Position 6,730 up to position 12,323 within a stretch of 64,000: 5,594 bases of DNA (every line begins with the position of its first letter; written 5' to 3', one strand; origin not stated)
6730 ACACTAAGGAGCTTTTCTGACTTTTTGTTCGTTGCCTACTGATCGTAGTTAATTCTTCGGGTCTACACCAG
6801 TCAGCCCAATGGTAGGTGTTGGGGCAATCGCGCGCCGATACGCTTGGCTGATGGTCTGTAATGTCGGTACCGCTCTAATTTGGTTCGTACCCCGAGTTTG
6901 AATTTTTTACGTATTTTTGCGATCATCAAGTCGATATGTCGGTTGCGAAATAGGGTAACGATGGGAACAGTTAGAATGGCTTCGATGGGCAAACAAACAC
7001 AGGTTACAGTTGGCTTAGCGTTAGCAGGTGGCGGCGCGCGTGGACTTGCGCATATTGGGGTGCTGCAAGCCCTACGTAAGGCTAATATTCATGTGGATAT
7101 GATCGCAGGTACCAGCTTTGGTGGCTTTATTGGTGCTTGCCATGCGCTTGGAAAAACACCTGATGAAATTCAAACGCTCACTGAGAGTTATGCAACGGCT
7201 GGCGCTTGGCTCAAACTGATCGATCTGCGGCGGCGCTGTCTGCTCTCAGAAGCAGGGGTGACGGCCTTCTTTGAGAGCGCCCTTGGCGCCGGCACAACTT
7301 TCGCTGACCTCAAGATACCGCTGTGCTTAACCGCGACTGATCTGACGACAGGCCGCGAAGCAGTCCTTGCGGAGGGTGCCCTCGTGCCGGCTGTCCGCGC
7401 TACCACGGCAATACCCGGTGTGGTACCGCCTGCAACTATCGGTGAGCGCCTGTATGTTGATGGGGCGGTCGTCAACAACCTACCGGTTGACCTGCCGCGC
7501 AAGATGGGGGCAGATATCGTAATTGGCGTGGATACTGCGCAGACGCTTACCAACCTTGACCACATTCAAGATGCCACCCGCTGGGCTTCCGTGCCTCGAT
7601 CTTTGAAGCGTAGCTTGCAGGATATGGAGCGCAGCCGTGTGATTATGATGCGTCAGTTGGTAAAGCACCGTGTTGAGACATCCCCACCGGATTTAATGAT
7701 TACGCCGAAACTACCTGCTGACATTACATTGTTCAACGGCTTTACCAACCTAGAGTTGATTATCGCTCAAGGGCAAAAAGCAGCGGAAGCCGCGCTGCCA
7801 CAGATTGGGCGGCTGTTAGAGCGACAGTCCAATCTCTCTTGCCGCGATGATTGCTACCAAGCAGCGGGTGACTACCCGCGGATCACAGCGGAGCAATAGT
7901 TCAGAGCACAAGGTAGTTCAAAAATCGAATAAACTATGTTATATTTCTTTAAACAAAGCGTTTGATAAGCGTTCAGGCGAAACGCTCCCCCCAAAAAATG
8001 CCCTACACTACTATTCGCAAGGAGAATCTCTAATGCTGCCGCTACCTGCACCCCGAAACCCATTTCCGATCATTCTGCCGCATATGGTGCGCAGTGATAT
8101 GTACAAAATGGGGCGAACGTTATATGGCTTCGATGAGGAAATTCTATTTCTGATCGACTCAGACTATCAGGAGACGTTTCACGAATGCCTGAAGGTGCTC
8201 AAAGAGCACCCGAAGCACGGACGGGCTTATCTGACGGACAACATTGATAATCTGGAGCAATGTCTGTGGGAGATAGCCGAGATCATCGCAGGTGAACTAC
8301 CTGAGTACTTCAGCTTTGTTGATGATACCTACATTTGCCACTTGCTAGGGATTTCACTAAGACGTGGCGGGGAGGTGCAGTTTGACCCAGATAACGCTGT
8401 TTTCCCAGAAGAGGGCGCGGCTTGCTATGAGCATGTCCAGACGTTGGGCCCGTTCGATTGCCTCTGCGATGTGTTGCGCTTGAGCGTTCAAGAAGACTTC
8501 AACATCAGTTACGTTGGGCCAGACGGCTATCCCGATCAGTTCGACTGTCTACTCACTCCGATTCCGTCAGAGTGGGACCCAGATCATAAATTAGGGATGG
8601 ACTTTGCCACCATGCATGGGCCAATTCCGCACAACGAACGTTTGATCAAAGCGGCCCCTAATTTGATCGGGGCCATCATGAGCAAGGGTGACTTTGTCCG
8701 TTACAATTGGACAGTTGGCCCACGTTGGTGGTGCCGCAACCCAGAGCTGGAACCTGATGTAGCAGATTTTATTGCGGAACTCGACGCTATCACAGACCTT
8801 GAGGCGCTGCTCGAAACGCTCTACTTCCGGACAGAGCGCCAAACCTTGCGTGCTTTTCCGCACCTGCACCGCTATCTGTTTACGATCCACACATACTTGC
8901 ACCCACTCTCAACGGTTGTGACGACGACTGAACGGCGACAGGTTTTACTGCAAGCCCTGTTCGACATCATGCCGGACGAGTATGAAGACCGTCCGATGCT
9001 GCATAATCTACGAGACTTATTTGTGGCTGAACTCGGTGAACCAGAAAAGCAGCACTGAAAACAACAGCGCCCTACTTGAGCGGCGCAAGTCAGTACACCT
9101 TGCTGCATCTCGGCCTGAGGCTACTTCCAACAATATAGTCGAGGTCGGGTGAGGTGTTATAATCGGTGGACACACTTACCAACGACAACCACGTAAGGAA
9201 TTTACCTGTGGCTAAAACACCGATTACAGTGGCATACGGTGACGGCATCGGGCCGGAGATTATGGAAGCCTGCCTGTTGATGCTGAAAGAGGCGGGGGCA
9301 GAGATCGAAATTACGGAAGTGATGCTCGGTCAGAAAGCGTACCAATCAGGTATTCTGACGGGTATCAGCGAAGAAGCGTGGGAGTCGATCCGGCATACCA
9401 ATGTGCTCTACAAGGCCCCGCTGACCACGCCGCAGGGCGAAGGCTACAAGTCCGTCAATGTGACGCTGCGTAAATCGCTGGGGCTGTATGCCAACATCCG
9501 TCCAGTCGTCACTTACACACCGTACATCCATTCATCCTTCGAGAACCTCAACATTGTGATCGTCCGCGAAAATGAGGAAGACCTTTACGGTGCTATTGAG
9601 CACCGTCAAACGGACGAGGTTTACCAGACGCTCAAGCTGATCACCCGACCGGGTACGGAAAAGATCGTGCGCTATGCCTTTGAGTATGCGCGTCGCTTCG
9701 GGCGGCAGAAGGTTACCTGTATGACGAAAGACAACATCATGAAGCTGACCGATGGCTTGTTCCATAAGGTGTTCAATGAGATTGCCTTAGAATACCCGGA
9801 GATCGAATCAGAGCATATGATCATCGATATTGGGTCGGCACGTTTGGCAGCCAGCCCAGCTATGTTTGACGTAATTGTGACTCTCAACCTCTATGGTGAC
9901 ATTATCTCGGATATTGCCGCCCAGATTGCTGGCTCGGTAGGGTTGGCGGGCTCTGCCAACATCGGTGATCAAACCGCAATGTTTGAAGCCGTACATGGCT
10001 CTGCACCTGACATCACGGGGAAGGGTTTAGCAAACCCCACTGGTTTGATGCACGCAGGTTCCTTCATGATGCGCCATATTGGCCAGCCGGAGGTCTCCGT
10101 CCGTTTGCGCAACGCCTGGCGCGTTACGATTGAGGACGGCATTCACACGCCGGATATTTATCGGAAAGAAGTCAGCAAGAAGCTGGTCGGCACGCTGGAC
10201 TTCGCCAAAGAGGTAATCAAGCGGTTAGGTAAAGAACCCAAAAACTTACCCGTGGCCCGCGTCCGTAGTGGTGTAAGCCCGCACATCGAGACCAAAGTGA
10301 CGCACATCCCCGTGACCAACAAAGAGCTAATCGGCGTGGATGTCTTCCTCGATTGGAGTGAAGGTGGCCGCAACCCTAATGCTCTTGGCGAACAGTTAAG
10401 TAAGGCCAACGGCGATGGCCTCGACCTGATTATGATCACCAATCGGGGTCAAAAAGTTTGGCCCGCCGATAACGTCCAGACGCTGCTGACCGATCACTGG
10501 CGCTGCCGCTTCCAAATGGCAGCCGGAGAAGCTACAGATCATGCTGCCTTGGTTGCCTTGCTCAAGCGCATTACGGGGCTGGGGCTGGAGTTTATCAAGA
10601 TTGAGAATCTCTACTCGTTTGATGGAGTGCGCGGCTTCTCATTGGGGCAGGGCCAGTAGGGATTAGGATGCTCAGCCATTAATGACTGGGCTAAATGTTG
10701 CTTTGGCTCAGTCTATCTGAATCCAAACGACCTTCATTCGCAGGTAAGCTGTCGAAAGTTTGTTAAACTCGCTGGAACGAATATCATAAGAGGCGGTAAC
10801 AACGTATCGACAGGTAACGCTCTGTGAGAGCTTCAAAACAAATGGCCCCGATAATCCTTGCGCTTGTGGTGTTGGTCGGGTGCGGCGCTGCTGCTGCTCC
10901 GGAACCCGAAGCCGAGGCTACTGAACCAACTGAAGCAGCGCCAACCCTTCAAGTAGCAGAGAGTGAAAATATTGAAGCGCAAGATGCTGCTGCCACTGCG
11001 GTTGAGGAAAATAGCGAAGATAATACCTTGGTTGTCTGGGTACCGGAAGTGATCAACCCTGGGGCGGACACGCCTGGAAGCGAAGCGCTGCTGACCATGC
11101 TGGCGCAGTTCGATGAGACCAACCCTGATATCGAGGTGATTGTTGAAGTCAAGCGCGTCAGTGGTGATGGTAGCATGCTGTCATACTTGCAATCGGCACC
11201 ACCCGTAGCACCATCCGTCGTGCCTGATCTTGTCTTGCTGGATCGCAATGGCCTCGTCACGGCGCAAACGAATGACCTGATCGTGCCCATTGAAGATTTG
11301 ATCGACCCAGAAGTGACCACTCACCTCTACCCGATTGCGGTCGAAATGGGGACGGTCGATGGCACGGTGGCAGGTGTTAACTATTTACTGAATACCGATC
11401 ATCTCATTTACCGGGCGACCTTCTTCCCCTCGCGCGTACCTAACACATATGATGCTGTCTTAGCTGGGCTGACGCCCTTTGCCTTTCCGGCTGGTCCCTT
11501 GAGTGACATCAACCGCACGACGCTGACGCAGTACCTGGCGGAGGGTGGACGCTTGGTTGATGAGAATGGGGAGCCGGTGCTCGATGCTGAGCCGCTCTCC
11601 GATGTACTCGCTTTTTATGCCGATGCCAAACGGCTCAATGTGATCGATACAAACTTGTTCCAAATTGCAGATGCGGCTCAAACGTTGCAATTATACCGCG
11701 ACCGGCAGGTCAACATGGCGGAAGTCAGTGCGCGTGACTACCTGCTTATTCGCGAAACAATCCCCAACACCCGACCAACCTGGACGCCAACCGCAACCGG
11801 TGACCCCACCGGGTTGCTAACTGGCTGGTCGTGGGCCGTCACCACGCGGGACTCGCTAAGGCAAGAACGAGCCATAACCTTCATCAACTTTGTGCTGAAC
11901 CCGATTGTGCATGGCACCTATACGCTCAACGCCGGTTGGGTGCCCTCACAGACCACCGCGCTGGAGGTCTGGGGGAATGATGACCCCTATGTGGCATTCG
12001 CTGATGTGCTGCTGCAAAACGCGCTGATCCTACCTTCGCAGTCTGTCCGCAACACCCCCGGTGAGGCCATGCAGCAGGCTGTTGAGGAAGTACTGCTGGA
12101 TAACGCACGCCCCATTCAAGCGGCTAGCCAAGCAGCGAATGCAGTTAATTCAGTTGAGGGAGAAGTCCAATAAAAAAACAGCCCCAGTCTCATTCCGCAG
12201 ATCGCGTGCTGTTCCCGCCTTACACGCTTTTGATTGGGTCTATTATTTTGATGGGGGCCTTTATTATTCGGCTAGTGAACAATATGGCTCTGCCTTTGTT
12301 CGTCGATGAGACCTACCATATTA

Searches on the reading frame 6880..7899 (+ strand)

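Call 18: search_protein_families(library=pfam, proteins=[window:6880-7899:+], max_evalue=0.001)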
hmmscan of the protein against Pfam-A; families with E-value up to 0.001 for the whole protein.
window:6880-7899:+ (339 aa): 1 family
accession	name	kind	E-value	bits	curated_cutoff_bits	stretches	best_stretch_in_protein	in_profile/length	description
PF01734.28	Patatin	-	1.4e-28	100.9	27.7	1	46-205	1-189/191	Patatin-like phospholipase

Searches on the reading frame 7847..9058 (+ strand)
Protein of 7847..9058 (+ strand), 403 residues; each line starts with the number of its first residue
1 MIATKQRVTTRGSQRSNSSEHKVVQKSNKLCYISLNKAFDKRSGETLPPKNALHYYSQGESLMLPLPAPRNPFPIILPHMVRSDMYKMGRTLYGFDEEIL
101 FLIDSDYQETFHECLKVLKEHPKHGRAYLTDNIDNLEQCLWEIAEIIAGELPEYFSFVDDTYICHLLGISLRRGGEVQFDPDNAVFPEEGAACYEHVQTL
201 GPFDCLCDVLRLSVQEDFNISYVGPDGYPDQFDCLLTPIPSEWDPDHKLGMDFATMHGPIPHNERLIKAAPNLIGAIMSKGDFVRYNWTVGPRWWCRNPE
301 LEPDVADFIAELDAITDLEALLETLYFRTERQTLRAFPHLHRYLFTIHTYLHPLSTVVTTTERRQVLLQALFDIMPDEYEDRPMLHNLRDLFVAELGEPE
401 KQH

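Call 18: search_protein_families(library=pfam, proteins=[window:7847-9058:+], max_evalue=0.001)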
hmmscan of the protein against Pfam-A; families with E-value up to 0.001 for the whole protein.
window:7847-9058:+ (403 aa): 1 family
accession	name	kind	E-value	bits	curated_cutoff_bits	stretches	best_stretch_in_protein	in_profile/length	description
PF11927.14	HODM_asu-like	-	3.4e-26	92.6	25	1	98-374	8-255/273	Haem-dependent oxidative N-demethylase, alpha subunit-like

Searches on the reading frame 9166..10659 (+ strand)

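Call 17: search_protein_families(library=pfam, proteins=[window:9166-10659:+], max_evalue=0.001)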
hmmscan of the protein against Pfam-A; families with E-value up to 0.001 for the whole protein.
window:9166-10659:+ (497 aa): 2 families
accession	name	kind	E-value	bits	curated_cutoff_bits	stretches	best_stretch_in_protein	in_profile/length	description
PF00180.25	Iso_dh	-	1.3e-90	304.6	27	1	20-350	2-348/348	Isocitrate/isopropylmalate dehydrogenase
PF18324.6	Isocitrate_DH_C_bact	-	3.6e-41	140.1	25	1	386-497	1-110/110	Bacterial isocitrate dehydrogenase, C-terminal domain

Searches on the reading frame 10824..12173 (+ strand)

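Call 17: search_protein_families(library=pfam, proteins=[window:10824-12173:+], max_evalue=0.001)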
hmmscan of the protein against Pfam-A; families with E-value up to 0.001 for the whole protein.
window:10824-12173:+ (449 aa): 1 family
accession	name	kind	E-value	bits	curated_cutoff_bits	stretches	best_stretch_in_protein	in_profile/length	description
PF13416.11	SBP_bac_8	-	2.1e-11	44.6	27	1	92-361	2-247/279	Bacterial extracellular solute-binding protein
